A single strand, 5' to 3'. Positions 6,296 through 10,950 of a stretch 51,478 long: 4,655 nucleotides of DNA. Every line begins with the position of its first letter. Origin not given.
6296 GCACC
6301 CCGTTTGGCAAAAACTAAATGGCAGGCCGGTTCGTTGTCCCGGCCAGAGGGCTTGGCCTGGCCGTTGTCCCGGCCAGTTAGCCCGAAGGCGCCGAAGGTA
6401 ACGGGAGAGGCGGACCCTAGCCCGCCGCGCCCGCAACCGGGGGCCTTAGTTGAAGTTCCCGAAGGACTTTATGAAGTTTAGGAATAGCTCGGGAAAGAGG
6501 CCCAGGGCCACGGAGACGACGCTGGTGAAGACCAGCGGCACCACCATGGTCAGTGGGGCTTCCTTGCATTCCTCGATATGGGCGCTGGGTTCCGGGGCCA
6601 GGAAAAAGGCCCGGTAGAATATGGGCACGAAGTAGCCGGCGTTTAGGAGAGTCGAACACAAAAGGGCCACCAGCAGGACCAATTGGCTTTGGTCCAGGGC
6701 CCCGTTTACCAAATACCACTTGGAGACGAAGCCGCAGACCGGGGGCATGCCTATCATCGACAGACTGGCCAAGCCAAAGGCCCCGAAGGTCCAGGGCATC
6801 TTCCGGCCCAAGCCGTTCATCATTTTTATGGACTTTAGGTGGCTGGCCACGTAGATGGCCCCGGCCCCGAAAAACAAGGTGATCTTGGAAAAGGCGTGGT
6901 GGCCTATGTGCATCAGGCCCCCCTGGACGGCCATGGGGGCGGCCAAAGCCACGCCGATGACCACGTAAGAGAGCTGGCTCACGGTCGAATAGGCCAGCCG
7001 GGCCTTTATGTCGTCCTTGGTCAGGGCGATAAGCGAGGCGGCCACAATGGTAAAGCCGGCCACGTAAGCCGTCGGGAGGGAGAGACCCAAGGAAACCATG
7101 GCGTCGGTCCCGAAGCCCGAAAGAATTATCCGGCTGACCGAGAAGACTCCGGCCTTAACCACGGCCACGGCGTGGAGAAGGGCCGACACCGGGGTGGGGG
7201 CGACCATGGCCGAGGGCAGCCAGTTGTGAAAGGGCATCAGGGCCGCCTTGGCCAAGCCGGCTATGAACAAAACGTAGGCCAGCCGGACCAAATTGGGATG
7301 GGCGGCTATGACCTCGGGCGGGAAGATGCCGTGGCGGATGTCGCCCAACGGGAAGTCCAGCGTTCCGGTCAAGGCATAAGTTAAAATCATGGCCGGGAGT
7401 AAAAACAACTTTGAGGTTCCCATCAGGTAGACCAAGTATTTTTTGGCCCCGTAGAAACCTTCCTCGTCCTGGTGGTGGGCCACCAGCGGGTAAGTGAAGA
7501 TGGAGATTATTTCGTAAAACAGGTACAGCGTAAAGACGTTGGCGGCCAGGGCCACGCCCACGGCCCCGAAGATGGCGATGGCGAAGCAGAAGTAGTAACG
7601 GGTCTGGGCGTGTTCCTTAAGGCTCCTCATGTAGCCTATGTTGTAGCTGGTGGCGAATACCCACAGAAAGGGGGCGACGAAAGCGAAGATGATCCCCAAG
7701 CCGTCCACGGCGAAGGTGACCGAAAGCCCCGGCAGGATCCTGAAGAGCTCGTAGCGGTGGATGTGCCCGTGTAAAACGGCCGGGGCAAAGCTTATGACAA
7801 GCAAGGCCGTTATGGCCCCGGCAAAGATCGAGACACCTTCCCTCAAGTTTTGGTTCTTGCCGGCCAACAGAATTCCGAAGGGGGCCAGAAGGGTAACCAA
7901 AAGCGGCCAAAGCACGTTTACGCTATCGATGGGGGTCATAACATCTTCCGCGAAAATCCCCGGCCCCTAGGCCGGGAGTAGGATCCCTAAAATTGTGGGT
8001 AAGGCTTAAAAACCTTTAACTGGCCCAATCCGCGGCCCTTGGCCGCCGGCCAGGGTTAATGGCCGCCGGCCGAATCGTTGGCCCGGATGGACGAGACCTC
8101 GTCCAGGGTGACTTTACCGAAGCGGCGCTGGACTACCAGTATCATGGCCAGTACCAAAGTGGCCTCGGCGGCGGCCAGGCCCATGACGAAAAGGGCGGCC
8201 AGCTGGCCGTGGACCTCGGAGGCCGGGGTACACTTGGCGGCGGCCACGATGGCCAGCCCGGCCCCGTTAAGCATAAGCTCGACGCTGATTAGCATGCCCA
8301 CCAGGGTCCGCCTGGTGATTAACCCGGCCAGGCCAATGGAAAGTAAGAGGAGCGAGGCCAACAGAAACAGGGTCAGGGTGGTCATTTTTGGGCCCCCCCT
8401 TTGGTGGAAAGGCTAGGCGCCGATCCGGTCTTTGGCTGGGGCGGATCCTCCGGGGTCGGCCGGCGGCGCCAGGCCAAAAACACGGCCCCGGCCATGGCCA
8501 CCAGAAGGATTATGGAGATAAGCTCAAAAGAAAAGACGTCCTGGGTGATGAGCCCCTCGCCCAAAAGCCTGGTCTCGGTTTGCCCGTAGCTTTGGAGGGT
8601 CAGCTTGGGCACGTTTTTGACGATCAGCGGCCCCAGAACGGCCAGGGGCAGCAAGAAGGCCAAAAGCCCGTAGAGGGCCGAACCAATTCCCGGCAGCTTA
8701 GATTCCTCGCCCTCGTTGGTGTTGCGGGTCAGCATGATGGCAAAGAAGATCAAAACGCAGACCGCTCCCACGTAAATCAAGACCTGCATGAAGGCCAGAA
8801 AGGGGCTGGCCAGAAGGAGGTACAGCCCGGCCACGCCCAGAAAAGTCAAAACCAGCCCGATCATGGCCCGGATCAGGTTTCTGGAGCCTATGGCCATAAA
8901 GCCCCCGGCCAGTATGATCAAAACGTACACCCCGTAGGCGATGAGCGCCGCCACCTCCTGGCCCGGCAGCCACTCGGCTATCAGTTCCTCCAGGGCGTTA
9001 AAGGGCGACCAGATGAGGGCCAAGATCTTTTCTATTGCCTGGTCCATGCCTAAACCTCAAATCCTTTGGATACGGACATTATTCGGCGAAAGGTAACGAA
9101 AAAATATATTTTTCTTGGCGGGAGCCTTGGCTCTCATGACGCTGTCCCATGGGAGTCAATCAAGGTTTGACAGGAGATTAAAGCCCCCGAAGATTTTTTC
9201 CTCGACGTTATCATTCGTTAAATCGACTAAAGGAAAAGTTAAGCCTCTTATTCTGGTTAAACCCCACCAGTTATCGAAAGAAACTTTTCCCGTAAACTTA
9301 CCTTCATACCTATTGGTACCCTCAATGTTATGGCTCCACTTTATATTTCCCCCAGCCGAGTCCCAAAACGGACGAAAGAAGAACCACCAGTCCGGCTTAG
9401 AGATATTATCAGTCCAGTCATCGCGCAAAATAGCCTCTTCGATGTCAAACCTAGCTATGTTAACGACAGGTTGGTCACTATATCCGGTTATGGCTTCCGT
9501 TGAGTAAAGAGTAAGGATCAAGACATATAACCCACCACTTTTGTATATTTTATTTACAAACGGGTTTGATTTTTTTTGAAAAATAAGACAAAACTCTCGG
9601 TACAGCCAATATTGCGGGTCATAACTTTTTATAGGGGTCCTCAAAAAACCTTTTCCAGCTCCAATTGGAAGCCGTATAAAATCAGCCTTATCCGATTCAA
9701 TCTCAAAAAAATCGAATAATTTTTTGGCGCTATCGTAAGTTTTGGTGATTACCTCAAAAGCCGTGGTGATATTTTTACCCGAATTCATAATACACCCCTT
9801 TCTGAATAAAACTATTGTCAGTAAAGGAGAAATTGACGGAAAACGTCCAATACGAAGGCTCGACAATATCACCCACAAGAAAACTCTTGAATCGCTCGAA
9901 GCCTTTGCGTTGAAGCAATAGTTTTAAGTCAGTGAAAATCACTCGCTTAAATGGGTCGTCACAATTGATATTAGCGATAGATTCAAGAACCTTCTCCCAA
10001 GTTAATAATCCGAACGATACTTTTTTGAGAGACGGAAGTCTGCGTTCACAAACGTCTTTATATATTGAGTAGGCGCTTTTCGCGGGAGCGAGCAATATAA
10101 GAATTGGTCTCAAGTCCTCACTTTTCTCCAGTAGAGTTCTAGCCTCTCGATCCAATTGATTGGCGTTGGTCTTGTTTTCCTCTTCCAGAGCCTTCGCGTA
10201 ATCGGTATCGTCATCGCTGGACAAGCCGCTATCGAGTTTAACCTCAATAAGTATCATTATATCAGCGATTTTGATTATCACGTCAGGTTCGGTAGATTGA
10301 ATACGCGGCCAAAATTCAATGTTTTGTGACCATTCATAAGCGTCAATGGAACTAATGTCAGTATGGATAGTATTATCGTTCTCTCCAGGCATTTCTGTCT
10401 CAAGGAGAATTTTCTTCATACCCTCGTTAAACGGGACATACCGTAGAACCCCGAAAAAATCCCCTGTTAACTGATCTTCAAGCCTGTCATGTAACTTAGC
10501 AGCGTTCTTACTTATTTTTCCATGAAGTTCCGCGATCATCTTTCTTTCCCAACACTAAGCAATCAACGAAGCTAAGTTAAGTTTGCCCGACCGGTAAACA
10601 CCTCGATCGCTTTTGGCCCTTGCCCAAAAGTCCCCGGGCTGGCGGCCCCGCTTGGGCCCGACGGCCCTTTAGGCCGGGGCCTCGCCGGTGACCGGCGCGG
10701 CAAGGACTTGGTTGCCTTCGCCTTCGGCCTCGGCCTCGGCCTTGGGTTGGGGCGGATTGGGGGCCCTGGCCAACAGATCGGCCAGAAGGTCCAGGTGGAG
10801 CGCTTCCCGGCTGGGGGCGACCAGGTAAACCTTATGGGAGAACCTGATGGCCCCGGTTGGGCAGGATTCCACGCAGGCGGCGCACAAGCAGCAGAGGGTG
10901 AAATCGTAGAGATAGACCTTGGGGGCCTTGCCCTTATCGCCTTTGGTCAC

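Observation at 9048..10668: Foreign, translationally coupled two-gene cassette (PD-(D/E)xK nuclease-like + unknown partner) embedded inside the nuo operon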

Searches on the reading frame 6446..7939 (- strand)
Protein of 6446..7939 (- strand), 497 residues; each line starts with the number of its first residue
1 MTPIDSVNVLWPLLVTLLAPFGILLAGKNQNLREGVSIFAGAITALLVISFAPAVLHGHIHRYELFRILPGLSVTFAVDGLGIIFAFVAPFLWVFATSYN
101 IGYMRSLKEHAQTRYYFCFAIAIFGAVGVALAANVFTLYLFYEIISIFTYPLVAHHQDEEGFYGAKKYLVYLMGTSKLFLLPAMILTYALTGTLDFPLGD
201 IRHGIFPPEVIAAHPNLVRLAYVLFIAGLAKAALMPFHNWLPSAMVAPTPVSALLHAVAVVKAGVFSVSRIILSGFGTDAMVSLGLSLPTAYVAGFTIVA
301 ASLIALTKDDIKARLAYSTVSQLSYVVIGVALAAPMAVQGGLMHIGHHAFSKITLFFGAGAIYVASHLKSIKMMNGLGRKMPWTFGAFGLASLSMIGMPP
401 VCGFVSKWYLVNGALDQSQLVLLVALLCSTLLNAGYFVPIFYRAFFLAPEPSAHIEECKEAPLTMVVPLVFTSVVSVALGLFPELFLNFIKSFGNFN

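Call 84: search_protein_families(library=pfam, proteins=[window:6446-7939:-], max_evalue=0.0001)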
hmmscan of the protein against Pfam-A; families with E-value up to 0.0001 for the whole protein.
window:6446-7939:- (497 aa): 1 family
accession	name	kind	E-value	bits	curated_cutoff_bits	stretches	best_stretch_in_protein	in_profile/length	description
PF00361.26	Proton_antipo_M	-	2.1e-56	191.7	21.5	1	132-432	1-293/294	NADH:quinone oxidoreductase/Mrp antiporter, TM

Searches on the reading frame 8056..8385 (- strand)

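Call 84: search_protein_families(library=pfam, proteins=[window:8056-8385:-], max_evalue=0.0001)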
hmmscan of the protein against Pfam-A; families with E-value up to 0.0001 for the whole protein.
window:8056-8385:- (109 aa): 1 family
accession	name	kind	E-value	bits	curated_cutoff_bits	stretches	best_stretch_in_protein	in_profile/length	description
PF00420.29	Oxidored_q2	-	2.1e-16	59.9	26.1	1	7-100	2-93/95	NADH-ubiquinone/plastoquinone oxidoreductase chain 4L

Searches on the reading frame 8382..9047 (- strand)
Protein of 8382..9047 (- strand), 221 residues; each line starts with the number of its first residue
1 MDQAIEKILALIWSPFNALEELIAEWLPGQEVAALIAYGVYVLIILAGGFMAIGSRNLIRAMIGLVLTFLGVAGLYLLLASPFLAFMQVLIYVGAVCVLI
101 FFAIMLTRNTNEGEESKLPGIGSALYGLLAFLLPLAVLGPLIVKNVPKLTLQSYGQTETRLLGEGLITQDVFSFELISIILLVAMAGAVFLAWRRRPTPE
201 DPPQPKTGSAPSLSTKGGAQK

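Call 4: search_protein_families(library=pfam, proteins=[window:8382-9047:-], max_evalue=1)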
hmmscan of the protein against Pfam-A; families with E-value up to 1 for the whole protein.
window:8382-9047:- (221 aa): 8 families
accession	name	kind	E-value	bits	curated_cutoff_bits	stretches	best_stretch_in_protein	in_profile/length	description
PF00499.25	Oxidored_q3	-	4.8e-32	111.1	33.2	1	49-191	2-146/146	NADH-ubiquinone/plastoquinone oxidoreductase chain 6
PF20176.3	DUF6541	-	0.0019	17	29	1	37-196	240-392/646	Family of unknown function (DUF6541)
PF13244.11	MbhD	-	0.021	15.4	27.2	1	43-107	1-65/67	MBH, subunit D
PF03419.18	Peptidase_U4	-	0.12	12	28.4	1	22-109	47-139/284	Sporulation factor SpoIIGA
PF17870.6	Insulin_TMD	-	0.15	12.6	33.4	1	176-197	22-43/47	Insulin receptor trans-membrane segment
PF20990.2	DUF2207_C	-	0.18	11.9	33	1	61-115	139-198/247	Predicted membrane protein (DUF2207) C-terminal domain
PF11125.13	Phage_MS2_lysis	-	0.19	12.2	25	0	96-112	17-33/54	Bacteriophage MS2, lysis protein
PF20087.4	DUF6479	-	0.5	11.2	25.4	1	176-207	25-56/120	Family of unknown function (DUF6479)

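Call 88: find_encoding_contigs(protein=window:8382-9047:-, flank=4000, max_places=6)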
Protein window:8382-9047:- (221 aa): no gene with exactly this product is on record in the collection.

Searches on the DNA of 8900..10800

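Call 102: search_rna_families(source=window, start=8900, end=10800, threshold=evalue, max_evalue=1)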
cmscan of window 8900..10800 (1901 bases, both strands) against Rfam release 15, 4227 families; matches with E-value up to 1: 1.
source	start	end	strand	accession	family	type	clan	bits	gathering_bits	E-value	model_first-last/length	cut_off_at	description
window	9021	9110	-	RF01849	alpha_tmRNA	Gene;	CL00001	12.6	50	0.32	1-355/355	no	Alphaproteobacteria transfer-messenger RNA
